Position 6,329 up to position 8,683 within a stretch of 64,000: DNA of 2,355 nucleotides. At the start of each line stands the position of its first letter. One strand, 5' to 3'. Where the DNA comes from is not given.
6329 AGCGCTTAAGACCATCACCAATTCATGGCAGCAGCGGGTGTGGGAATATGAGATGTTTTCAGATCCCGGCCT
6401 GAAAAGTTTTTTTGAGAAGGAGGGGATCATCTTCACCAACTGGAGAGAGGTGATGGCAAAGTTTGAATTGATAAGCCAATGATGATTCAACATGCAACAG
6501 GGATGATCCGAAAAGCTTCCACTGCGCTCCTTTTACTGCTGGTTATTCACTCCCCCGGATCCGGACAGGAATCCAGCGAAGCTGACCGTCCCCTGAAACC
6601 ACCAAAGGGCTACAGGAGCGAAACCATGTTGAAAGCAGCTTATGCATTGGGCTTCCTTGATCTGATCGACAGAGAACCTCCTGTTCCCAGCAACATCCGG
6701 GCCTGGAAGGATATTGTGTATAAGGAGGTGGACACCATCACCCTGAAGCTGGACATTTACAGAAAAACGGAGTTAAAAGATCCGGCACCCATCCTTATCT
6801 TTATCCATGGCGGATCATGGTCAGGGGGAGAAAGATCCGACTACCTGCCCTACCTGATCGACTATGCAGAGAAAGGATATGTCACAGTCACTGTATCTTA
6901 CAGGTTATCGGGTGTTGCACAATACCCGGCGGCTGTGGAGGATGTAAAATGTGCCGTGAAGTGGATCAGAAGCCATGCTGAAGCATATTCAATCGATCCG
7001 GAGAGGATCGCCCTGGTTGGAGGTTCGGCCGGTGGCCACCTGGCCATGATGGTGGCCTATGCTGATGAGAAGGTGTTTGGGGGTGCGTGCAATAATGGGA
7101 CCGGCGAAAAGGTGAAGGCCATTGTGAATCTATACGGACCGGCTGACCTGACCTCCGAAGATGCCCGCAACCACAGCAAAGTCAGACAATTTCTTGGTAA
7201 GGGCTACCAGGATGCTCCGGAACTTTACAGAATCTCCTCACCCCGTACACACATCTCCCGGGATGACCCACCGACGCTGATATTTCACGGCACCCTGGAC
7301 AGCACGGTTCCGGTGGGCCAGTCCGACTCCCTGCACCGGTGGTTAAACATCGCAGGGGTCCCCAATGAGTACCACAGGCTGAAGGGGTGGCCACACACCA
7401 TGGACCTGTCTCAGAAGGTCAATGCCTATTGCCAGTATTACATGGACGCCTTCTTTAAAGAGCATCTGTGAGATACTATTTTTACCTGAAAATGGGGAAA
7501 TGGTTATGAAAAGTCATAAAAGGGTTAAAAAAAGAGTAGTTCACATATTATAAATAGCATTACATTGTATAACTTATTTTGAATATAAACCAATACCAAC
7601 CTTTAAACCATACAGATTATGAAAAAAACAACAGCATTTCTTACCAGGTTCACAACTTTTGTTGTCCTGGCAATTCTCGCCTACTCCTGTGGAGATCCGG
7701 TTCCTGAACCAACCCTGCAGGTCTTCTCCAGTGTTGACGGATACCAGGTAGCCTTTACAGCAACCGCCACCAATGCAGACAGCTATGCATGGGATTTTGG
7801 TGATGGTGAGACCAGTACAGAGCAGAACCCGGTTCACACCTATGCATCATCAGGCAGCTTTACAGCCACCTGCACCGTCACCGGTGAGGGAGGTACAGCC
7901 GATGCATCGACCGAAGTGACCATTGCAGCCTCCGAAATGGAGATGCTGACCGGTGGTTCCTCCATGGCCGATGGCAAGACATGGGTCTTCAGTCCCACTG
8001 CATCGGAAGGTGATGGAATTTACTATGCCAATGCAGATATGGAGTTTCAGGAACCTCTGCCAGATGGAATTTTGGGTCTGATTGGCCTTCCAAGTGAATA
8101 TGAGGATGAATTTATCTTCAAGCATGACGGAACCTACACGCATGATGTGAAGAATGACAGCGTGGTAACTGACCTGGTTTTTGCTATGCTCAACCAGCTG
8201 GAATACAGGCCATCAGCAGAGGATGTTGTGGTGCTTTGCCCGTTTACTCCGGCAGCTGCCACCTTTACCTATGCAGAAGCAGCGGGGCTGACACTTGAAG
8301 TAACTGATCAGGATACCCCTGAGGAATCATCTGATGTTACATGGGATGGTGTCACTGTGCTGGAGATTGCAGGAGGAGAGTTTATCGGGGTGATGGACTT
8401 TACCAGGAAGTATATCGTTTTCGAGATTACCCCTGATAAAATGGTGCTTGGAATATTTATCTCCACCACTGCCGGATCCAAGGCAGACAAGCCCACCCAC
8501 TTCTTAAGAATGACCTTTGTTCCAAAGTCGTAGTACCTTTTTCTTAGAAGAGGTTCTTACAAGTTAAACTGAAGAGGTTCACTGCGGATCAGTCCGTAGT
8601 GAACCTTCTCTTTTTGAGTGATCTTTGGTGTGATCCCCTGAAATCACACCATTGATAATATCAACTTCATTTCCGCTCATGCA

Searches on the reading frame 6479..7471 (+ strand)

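Call 94: search_protein_families(library=pfam, proteins=[window:6479-7471:+], max_evalue=0.001)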
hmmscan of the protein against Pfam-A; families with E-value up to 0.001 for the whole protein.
window:6479-7471:+ (330 aa): 8 families
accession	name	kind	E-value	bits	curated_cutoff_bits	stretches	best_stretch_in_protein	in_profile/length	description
PF20434.5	BD-FAE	-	2.9e-61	207.2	26.8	1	91-289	1-215/215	BD-FAE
PF07859.19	Abhydrolase_3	-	4.7e-24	85.8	25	1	106-307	1-207/210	alpha/beta hydrolase fold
PF00326.27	Peptidase_S9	-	1.1e-15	58.2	22.6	1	154-330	43-210/213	Prolyl oligopeptidase family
PF00135.34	COesterase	-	3e-12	46.7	27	1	89-193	86-201/515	Carboxylesterase family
PF12697.13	Abhydrolase_6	-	3.9e-07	31.4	26.3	1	106-290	1-161/217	Alpha/beta hydrolase family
PF00561.26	Abhydrolase_1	-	8.2e-06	26.1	25.8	0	234-306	170-238/245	alpha/beta hydrolase fold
PF02129.25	Peptidase_S15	-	0.00011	22.4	23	1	85-196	1-116/262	X-Pro dipeptidyl-peptidase (S15 family)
PF05448.18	AXE1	-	0.00091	18.5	21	0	156-198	160-199/321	Acetyl xylan esterase (AXE1)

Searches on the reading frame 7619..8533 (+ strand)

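Call 94: search_protein_families(library=pfam, proteins=[window:7619-8533:+], max_evalue=0.001)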
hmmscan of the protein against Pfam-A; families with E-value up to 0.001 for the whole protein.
window:7619-8533:+ (304 aa): 2 families
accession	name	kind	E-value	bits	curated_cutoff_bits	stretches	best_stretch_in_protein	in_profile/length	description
PF18911.6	PKD_4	-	9.1e-15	54.9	27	1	37-102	13-83/85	PKD domain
PF00801.26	PKD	-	4.8e-11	43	23.5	1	40-101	13-79/80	PKD domain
